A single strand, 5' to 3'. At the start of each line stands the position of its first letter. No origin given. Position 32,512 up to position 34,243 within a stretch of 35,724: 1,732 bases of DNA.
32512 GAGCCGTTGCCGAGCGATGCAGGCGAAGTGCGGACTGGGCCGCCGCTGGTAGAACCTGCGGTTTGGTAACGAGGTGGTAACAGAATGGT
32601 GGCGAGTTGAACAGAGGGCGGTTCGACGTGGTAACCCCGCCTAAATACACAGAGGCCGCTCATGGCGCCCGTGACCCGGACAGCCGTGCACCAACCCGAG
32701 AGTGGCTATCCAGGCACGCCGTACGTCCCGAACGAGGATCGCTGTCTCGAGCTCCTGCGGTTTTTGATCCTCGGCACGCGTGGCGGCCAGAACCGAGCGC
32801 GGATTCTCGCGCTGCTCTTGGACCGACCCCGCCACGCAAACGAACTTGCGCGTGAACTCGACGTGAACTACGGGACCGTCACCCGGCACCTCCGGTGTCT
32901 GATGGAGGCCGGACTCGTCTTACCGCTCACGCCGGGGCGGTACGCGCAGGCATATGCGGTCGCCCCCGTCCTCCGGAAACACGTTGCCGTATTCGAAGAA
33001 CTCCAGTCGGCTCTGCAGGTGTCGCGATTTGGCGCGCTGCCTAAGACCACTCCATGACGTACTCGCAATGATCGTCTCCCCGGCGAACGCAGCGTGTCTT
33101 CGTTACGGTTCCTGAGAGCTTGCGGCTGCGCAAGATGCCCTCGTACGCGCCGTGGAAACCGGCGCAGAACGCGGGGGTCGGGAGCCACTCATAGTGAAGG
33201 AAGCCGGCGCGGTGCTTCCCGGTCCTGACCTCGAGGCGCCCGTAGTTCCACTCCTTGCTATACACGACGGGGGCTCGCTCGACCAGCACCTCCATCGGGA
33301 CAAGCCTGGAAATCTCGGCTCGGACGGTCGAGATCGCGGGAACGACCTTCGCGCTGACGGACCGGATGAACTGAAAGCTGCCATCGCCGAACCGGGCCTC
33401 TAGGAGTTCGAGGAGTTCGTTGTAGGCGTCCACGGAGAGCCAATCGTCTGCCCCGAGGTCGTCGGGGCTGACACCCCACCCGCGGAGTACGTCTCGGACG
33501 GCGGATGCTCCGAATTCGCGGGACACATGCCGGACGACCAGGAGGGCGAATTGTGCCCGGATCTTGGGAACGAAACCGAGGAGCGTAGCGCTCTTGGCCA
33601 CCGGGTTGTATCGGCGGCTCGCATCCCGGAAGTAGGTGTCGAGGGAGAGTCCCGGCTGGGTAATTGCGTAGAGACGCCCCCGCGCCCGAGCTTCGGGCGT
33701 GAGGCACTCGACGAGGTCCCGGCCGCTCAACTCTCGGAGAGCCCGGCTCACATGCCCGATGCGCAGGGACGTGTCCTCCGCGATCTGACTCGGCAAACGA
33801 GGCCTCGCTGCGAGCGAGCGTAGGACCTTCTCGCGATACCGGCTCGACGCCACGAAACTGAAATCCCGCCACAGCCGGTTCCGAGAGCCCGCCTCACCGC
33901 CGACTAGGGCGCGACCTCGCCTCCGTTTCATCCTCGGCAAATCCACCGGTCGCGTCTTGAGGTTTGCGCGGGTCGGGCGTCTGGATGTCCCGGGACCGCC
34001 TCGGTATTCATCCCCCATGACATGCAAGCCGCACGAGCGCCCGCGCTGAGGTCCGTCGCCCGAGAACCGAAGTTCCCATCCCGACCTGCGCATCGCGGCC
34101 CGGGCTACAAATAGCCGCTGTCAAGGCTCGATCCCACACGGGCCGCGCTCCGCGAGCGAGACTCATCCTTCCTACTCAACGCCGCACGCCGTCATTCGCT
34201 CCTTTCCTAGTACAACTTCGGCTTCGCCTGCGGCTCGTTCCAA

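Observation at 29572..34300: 4.7-kb insert bracketed by two diverged coding copies of the helicase gene's last 30 codons, with no recombinase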

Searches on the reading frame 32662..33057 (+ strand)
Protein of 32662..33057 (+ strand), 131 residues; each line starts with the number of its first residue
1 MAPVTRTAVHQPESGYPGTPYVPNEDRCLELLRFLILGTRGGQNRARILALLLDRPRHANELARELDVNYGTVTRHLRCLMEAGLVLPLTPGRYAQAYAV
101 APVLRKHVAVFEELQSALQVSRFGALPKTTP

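Call 7: search_protein_families(library=pfam, proteins=[window:32662-33057:+], max_evalue=0.01)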
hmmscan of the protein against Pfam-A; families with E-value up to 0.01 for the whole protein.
window:32662-33057:+ (131 aa): 16 families
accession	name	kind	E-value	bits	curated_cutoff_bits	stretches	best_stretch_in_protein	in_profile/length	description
PF01022.26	HTH_5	-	7e-13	48.7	22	1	43-86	2-45/47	Bacterial regulatory protein, arsR family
PF25213.1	HVO_A0261_N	-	1.2e-07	31.9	35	1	43-95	11-62/86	HVO_A0261 N-terminal domain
PF12840.13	HTH_20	-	5.5e-07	29.9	27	1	44-86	5-48/51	Helix-turn-helix domain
PF12802.13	MarR_2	-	3.7e-05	24.2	27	1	45-86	7-50/61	MarR family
PF09339.16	HTH_IclR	-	4.6e-05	23.5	22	1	47-86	7-48/52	IclR helix-turn-helix domain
PF21476.4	PF0610-like_N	-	5.6e-05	23.7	33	1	45-78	3-36/50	PF0610-like, N-terminal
PF24033.1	DUF7342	-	6.2e-05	23.5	31.6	1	43-107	4-67/150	Family of unknown function (DUF7342)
PF01978.25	TrmB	-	8.8e-05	22.7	25.6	1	49-87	15-53/68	Sugar-specific transcriptional regulator TrmB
PF13412.12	HTH_24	-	0.00011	22.2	21.9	1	47-86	7-47/48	Winged helix-turn-helix DNA-binding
PF08279.18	HTH_11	-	0.00021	21.5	25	1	46-93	3-52/55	HTH domain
PF24266.1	HTH_HVO_0163_N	-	0.0011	19.4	31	1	44-86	3-46/70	HVO_0163, N-terminal HTH domain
PF01047.28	MarR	-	0.0015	18.8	24.6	1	46-86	6-47/59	MarR family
PF13518.12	HTH_28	-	0.0033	17.9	25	1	45-86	2-42/52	Helix-turn-helix domain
PF13384.12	HTH_23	-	0.008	16.4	24.6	0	44-85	6-46/50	Homeodomain-like domain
PF24270.1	HTH_Cmi2_C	-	0.0082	16.8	27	0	45-86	77-118/125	Cmi2, C-terminal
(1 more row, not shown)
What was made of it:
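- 32662..33057 (+): Cargo gene 2: ArsR-type HTH regulator, 131 aa. Pfam HTH_5 E = 7e-13 (call 7).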

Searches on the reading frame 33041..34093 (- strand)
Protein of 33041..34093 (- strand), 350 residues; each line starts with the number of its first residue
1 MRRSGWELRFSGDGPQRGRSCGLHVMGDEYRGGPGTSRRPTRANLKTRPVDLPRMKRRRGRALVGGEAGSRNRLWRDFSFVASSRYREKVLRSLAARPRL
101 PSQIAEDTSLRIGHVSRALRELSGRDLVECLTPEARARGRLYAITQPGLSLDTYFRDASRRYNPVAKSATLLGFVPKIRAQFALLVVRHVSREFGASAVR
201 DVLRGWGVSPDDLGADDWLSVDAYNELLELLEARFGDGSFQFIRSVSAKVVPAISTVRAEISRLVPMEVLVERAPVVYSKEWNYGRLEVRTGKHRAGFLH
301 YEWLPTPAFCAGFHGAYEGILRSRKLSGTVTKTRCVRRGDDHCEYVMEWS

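Call 7: search_protein_families(library=pfam, proteins=[window:33041-34093:-], max_evalue=0.01)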
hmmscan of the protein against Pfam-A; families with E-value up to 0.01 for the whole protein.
window:33041-34093:- (350 aa): 1 family
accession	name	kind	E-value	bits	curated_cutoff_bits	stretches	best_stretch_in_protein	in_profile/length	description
PF25213.1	HVO_A0261_N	-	2.4e-06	27.7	35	1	76-130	2-56/86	HVO_A0261 N-terminal domain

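Call 31: find_homologous_proteins(query=window:33041-34093:-)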
Query window:33041-34093:- (350 aa): 94 proteins with E <= 0.001 among 8000 candidates.
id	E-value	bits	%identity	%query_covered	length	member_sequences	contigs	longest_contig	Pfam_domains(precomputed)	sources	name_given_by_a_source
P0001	1.1e-193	661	100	85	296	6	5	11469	PF25213.2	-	-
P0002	9.8e-152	523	81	62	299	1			-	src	-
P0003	9.3e-113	395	61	80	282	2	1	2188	PF25213.2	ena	-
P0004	4.4e-110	386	58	84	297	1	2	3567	PF25213.2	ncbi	-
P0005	1.4e-109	385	61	81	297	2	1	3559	PF25213.2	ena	-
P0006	1.4e-108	381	60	79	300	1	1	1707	PF25213.2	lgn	-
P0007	7.4e-108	379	57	79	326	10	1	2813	PF25213.2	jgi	-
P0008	2.3e-105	371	59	79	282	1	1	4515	PF25213.2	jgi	-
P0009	3.2e-105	370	56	79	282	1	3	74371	PF25213.2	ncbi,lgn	-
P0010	7.4e-105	369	58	85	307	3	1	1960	PF25213.2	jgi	-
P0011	3.0e-104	367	57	79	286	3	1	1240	-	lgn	-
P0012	4.9e-104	366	56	85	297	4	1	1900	PF25213.2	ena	-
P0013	1.3e-103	365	56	79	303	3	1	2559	PF25213.2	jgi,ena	-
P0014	1.8e-103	365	55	80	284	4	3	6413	PF25213.2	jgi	-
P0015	1.5e-102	361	58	78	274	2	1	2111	PF25213.2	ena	-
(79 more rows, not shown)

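Call 32: find_encoding_contigs(protein=P0001, flank=10000, max_places=10)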
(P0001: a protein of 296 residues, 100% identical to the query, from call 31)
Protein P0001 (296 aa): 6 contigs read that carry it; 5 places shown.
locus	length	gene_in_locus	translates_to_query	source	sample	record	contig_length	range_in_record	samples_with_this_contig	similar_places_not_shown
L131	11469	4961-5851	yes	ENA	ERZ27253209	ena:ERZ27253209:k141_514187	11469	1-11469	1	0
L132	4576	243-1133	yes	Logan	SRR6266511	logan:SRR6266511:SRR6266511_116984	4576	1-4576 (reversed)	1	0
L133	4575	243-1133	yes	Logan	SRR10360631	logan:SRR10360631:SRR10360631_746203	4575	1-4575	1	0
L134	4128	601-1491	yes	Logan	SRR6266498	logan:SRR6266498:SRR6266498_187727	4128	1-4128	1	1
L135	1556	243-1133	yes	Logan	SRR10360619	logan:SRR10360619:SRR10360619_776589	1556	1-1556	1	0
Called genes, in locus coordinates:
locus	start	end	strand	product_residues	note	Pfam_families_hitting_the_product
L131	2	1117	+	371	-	?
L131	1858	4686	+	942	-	PF00270:DEAD, PF04851:ResIII, PF00271:Helicase_C, PF19306:WHD_Lhr, PF08494:DEAD_assoc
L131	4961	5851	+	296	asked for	PF25213:HVO_A0261_N (weak)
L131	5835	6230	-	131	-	PF25213:HVO_A0261_N (weak), PF01022:HTH_5, PF12840:HTH_20 (weak)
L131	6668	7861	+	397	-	-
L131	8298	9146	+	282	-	-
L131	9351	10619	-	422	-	PF00909:Ammonium_transp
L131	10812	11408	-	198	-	-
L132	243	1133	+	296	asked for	PF25213:HVO_A0261_N (weak)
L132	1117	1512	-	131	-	PF25213:HVO_A0261_N (weak), PF01022:HTH_5, PF12840:HTH_20 (weak)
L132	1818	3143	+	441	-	-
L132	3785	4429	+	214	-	-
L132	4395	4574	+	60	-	?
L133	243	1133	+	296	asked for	PF25213:HVO_A0261_N (weak)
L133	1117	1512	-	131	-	PF25213:HVO_A0261_N (weak), PF01022:HTH_5, PF12840:HTH_20 (weak)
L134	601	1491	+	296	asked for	PF25213:HVO_A0261_N (weak)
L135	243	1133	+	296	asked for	PF25213:HVO_A0261_N (weak)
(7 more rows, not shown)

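Call 59: find_encoding_contigs(protein=P0009, flank=6000, max_places=3)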
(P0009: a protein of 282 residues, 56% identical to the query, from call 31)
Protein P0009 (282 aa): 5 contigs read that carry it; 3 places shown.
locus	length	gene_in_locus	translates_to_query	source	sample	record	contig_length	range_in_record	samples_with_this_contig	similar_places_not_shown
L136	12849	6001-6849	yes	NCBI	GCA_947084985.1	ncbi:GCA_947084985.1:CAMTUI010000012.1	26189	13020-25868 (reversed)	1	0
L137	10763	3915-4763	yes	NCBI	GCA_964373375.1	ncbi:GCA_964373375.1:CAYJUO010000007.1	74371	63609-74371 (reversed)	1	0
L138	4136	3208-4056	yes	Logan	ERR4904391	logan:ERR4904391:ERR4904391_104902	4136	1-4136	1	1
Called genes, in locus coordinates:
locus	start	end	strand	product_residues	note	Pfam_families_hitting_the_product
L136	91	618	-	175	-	-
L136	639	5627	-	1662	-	PF18884:TSP3_bac (faint), PF17957:Big_7 (weak), PF13750:Big_3_3 (faint), PF17957:Big_7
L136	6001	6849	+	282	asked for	PF25213:HVO_A0261_N (faint)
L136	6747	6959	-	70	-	-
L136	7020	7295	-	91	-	PF18898:DUF5654 (weak)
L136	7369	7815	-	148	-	PF01967:MoaC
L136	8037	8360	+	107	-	-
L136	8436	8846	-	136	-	PF02391:MoaE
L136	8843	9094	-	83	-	PF02597:ThiS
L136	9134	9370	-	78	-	-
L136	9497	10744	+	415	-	PF13167:GTP-bdg_N, PF16360:GTP-bdg_M, PF02421:FeoB_N (weak), PF01926:MMR_HSR1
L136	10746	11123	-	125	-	PF11433:DUF3198 (weak)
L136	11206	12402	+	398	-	PF01571:GCV_T, PF08669:GCV_T_C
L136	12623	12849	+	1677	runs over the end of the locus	PF00317:Ribonuc_red_lgN, PF07591:PT-HINT (faint), PF14890:Intein_splicing, PF14528:LAGLIDADG_3, PF02867:Ribonuc_red_lgC, PF14528:LAGLIDADG_3, PF02867:Ribonuc_red_lgC, PF12637:TSCPD, +1 more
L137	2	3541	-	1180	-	?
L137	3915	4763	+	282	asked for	PF25213:HVO_A0261_N (faint)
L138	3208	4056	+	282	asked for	PF25213:HVO_A0261_N (faint)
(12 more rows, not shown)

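Call 60: find_encoding_contigs(protein=P0005, flank=6000, max_places=3)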
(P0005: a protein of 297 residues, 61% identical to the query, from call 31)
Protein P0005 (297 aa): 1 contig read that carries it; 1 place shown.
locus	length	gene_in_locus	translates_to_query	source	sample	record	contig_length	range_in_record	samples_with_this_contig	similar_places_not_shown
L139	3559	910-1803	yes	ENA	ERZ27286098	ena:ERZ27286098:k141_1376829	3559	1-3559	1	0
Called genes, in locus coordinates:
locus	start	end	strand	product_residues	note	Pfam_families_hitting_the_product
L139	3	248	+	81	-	?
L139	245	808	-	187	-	-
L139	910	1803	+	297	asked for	PF25213:HVO_A0261_N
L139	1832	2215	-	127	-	PF13412:HTH_24 (faint), PF01022:HTH_5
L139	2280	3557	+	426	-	PF22691:Thiolase_C_1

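Call 64: search_solved_structures(query=P0001, max_evalue=1)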
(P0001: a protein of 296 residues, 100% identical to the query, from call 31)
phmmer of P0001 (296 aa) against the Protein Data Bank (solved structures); distinct sequences matched with E-value up to 1: 1.
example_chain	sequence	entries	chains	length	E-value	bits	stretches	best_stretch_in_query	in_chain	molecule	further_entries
7kki_A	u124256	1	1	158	0.86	12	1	35-108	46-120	Transcriptional regulator, MarR family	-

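Call 79: search_protein_families(library=pfam, proteins=[L131:2-1117:+], max_evalue=0.001)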
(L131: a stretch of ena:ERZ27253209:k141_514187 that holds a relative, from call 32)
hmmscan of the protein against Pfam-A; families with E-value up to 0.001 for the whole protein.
L131:2-1117:+ (371 aa): 0 families
